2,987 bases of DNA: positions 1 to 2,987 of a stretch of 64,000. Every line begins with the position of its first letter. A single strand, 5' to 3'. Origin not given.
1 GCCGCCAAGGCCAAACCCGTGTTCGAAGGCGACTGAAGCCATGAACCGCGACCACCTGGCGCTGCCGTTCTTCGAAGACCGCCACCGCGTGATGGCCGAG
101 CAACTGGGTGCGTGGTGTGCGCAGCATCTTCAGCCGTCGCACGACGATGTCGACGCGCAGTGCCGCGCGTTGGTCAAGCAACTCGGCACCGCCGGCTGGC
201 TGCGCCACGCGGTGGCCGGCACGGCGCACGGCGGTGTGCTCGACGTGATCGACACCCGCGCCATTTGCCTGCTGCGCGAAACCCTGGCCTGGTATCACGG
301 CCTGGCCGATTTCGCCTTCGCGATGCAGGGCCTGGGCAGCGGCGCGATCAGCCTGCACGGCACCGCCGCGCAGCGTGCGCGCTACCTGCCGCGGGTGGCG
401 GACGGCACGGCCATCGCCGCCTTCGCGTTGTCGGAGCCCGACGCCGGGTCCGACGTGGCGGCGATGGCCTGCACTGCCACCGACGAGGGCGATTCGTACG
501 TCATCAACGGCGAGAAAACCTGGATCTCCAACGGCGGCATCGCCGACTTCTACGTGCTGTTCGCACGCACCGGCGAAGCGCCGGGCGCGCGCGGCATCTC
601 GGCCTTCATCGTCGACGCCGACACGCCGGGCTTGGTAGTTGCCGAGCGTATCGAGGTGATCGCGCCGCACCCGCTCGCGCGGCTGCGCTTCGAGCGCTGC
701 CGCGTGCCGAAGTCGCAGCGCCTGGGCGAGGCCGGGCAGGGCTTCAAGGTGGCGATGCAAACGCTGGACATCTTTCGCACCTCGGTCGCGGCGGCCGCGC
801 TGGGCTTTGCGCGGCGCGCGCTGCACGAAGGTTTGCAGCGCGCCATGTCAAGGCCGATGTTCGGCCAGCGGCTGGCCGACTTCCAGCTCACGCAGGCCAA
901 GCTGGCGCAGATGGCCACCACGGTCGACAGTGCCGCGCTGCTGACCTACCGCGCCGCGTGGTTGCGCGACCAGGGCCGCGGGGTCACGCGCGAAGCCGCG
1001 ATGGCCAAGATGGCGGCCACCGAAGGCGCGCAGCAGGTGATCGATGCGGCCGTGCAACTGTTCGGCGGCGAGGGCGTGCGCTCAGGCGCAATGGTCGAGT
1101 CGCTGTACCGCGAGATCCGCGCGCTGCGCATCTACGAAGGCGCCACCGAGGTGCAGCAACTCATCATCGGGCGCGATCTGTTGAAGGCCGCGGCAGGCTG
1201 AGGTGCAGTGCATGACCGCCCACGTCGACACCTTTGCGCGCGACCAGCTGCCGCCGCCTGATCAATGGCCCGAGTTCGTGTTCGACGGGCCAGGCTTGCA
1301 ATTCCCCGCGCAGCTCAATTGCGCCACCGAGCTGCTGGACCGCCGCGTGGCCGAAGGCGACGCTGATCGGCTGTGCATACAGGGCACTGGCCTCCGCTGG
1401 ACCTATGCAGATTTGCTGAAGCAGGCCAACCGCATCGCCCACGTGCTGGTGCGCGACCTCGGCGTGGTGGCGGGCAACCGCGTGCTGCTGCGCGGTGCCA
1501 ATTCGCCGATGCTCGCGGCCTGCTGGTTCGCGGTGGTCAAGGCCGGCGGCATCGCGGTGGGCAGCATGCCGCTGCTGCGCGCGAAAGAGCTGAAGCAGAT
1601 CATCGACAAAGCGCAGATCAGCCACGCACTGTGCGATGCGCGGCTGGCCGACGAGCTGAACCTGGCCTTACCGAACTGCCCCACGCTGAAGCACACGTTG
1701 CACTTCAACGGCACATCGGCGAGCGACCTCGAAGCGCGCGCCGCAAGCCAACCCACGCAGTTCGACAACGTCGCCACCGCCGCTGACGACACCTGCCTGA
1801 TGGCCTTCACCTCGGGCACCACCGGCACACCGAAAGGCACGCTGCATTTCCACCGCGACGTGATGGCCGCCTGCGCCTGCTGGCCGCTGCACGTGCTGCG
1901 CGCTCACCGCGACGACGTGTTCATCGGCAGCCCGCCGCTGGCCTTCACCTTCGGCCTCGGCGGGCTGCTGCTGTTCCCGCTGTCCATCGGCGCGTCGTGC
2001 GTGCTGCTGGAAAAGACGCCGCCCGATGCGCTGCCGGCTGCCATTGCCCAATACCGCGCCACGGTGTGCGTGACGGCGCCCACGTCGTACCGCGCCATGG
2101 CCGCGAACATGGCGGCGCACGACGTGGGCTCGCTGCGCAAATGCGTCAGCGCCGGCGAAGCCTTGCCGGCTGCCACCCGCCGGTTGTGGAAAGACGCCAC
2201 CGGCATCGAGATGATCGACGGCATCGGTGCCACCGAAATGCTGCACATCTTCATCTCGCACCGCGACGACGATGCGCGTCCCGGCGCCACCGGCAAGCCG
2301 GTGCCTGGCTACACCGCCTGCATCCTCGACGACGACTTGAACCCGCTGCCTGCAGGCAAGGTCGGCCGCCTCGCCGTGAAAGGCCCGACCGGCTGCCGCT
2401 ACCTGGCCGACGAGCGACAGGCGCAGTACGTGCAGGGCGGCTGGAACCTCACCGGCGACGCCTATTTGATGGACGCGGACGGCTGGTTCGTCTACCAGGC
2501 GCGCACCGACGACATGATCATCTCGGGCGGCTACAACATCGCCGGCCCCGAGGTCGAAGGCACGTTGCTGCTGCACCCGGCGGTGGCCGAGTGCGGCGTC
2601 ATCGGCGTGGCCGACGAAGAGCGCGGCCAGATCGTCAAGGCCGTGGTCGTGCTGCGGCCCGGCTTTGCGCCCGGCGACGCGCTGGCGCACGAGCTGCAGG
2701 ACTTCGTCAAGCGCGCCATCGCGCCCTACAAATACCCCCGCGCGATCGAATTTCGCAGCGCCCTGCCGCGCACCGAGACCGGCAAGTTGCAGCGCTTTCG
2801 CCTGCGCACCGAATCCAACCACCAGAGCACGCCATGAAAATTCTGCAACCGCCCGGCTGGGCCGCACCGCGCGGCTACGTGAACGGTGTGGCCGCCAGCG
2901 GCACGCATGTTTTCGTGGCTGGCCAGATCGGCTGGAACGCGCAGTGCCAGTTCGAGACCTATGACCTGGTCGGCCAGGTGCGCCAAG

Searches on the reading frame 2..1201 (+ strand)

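Call 67: search_protein_families(library=pfam, proteins=[window:2-1201:+], max_evalue=0.000001)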
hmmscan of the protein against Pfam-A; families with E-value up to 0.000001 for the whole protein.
window:2-1201:+ (399 aa): 4 families
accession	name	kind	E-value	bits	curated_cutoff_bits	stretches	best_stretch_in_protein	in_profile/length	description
PF00441.29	Acyl-CoA_dh_1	-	1e-43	149.5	22.4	1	245-393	1-149/150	Acyl-CoA dehydrogenase, C-terminal domain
PF02770.24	Acyl-CoA_dh_M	-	9.7e-24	83.8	33.3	1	140-233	1-97/97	Acyl-CoA dehydrogenase, middle domain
PF08028.16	Acyl-CoA_dh_2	-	5.2e-15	56.3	22.7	1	262-381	3-132/134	Acyl-CoA dehydrogenase, C-terminal domain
PF02771.21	Acyl-CoA_dh_N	-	5.4e-11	43.3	22.9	1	26-135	2-112/113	Acyl-CoA dehydrogenase, N-terminal domain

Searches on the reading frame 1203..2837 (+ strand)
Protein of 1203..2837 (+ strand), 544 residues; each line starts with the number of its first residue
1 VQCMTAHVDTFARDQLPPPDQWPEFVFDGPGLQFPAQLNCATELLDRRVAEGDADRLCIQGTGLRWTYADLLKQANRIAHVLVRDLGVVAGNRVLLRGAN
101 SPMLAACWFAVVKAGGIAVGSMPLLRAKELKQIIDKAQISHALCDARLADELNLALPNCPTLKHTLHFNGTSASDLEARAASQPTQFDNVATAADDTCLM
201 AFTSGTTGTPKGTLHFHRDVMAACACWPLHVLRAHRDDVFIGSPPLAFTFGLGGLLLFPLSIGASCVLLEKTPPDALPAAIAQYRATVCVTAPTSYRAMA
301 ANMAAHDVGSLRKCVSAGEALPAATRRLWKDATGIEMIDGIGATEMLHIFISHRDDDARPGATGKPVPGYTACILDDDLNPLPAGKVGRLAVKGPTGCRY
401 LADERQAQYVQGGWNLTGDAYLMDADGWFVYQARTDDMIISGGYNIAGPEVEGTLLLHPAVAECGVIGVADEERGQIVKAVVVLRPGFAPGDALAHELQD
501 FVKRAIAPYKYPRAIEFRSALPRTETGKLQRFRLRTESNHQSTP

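Call 67: search_protein_families(library=pfam, proteins=[window:1203-2837:+], max_evalue=0.000001)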
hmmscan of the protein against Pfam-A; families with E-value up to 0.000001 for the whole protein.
window:1203-2837:+ (544 aa): 2 families
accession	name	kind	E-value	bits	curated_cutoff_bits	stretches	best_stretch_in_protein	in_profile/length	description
PF00501.34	AMP-binding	-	2.8e-74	250.7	29.9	1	48-396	3-378/384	AMP-binding enzyme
PF13193.12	AMP-binding_C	-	8.7e-23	81.5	24.5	1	450-528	1-76/76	AMP-binding enzyme C-terminal domain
